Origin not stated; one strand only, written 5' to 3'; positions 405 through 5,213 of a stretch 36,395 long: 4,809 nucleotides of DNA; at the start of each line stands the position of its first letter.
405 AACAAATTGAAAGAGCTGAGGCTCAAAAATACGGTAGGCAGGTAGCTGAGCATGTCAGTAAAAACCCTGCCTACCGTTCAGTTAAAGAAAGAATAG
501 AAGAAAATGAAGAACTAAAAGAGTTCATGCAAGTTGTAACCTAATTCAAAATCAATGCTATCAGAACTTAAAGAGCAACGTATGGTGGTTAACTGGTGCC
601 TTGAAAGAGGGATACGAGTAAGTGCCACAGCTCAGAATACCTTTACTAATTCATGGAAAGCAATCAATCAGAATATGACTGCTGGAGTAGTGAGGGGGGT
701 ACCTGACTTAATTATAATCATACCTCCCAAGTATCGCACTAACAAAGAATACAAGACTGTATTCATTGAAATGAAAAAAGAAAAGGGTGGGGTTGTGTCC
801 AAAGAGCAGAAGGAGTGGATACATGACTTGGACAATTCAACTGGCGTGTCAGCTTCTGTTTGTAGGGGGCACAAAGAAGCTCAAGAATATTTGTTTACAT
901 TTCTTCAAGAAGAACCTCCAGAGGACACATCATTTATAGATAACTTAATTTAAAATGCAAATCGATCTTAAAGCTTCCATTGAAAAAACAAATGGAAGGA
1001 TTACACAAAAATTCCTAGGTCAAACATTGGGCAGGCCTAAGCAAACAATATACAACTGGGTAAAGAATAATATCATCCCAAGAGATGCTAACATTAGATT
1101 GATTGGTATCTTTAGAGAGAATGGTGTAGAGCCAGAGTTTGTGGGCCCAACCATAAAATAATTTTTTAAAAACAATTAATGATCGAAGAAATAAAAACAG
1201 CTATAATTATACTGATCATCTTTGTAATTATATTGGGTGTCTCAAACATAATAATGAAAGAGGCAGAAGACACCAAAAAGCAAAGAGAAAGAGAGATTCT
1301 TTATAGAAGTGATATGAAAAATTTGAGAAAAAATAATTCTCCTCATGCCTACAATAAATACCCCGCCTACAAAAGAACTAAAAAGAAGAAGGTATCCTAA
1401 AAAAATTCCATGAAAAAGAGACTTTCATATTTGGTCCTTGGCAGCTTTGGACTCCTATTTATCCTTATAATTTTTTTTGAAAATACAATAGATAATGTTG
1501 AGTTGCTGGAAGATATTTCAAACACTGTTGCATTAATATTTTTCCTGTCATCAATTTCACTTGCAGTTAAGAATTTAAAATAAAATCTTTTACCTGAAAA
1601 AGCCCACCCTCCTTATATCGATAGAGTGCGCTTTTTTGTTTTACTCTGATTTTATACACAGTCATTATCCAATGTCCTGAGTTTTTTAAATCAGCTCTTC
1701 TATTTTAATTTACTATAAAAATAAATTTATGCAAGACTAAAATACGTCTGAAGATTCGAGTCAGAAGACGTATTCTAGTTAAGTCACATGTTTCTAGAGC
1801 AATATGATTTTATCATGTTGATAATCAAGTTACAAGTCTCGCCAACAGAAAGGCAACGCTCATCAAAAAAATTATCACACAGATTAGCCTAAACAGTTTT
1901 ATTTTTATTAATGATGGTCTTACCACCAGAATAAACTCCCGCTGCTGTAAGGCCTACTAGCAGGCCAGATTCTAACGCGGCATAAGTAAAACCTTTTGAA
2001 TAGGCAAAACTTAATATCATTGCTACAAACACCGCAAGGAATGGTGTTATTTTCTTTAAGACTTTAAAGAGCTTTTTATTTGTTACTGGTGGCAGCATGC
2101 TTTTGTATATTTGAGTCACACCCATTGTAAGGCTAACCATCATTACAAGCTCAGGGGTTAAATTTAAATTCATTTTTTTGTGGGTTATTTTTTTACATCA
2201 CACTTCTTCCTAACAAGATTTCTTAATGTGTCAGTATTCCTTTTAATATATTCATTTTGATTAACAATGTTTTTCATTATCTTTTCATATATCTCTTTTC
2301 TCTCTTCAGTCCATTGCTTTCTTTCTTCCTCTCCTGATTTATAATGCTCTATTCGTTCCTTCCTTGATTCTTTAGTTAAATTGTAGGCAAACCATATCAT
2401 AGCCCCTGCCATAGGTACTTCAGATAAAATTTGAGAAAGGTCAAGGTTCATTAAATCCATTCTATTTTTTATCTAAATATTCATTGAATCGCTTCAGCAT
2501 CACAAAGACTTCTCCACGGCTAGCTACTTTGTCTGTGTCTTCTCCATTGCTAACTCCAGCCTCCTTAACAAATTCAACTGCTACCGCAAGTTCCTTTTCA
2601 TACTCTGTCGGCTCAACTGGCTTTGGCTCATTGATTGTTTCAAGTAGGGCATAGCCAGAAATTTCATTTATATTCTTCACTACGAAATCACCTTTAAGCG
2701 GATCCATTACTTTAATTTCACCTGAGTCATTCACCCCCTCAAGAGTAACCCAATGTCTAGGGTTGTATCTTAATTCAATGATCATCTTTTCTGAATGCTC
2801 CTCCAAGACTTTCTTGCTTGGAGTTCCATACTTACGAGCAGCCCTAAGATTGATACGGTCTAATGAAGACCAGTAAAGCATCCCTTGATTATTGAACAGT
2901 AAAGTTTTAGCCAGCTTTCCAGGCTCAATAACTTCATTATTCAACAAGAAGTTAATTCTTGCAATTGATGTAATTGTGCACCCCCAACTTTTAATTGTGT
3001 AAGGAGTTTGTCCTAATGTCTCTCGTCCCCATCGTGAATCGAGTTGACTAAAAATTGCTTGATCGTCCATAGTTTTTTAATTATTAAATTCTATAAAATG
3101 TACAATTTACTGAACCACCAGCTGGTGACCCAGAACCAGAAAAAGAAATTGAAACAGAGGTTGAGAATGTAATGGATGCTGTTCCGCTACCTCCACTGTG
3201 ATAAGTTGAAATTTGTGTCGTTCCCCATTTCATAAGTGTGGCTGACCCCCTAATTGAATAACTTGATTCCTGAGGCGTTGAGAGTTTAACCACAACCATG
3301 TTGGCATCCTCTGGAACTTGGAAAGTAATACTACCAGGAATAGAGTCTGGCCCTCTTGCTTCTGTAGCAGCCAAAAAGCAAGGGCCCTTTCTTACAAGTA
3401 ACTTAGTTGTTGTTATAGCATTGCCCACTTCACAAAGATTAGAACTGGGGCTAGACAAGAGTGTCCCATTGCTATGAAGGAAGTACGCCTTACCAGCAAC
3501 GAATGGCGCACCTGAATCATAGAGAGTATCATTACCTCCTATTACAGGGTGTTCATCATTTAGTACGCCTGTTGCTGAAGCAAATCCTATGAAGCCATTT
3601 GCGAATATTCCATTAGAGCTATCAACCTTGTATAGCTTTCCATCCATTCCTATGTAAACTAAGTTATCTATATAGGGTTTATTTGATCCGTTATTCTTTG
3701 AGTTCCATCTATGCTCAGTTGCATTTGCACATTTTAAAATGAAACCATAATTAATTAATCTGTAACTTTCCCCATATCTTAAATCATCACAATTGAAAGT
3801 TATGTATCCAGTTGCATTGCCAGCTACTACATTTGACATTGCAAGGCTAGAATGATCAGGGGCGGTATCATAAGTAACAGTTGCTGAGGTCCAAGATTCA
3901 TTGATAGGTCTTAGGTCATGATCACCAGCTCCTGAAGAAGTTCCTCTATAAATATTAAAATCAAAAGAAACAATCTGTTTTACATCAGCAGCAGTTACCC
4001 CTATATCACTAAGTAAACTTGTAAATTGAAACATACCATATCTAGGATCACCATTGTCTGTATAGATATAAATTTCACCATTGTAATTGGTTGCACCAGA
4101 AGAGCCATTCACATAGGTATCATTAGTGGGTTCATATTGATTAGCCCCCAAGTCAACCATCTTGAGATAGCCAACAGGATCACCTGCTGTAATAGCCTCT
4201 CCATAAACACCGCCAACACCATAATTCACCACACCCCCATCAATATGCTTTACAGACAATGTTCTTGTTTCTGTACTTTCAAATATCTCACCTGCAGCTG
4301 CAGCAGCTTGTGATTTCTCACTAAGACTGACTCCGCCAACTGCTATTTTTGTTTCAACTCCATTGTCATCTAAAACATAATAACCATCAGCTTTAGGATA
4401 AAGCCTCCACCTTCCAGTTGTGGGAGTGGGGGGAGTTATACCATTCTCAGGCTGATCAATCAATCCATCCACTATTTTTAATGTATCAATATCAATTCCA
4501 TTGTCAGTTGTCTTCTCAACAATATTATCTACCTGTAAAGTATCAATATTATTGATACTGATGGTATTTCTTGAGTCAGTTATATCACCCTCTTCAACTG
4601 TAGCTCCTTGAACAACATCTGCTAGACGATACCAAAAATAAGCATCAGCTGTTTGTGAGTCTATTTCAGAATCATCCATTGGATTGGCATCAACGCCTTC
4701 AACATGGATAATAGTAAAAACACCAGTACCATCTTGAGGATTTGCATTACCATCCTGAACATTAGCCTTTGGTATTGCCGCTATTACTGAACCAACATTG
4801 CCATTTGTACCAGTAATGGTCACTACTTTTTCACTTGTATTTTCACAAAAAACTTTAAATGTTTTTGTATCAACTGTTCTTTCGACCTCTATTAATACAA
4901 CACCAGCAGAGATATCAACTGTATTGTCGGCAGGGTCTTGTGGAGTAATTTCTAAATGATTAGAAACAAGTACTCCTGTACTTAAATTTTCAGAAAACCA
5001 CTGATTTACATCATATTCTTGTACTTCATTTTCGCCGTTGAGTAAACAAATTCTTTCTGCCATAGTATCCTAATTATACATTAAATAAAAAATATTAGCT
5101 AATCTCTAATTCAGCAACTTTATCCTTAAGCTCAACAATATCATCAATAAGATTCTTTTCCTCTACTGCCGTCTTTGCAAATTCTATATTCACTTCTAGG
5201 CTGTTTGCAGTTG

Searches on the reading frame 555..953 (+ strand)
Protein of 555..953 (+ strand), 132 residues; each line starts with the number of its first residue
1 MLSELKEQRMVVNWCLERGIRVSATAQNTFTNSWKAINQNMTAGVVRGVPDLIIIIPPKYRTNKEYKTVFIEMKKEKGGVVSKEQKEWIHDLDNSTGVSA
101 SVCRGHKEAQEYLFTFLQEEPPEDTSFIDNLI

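Call 94: search_protein_families(library=pfam, proteins=[window:555-953:+], max_evalue=0.01)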
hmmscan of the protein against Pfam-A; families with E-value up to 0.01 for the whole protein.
window:555-953:+ (132 aa): 1 family
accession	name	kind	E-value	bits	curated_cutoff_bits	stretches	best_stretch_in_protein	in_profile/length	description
PF08774.17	VRR_NUC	-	4.8e-10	40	23.8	1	12-106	25-115/116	VRR-NUC domain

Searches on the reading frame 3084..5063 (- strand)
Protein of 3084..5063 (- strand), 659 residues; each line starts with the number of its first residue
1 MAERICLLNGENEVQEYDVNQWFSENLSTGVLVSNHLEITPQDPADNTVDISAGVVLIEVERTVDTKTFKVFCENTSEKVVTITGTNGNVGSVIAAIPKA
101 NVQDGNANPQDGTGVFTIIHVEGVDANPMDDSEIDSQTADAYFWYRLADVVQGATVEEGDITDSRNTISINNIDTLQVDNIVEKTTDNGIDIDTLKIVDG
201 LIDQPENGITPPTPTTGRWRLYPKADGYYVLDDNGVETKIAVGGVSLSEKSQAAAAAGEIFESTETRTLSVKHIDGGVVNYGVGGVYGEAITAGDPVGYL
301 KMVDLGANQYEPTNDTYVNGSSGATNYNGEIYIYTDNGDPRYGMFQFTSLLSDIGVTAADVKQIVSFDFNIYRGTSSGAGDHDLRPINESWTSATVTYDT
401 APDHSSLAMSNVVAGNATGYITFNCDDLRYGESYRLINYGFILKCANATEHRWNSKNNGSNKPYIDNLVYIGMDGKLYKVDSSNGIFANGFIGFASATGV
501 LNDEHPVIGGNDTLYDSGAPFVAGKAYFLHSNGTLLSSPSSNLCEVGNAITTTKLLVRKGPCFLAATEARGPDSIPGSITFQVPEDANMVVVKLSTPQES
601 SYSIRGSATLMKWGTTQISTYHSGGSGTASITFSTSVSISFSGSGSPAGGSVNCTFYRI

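Call 95: search_protein_families(library=pfam, proteins=[window:3084-5063:-], max_evalue=0.001)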
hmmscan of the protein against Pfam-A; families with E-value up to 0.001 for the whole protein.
window:3084-5063:- (659 aa): 1 family
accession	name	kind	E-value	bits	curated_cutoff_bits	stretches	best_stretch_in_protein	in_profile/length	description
PF24517.2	CBM96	-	2e-10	41.2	26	1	309-464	4-159/164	Carbohydrate-binding module family 96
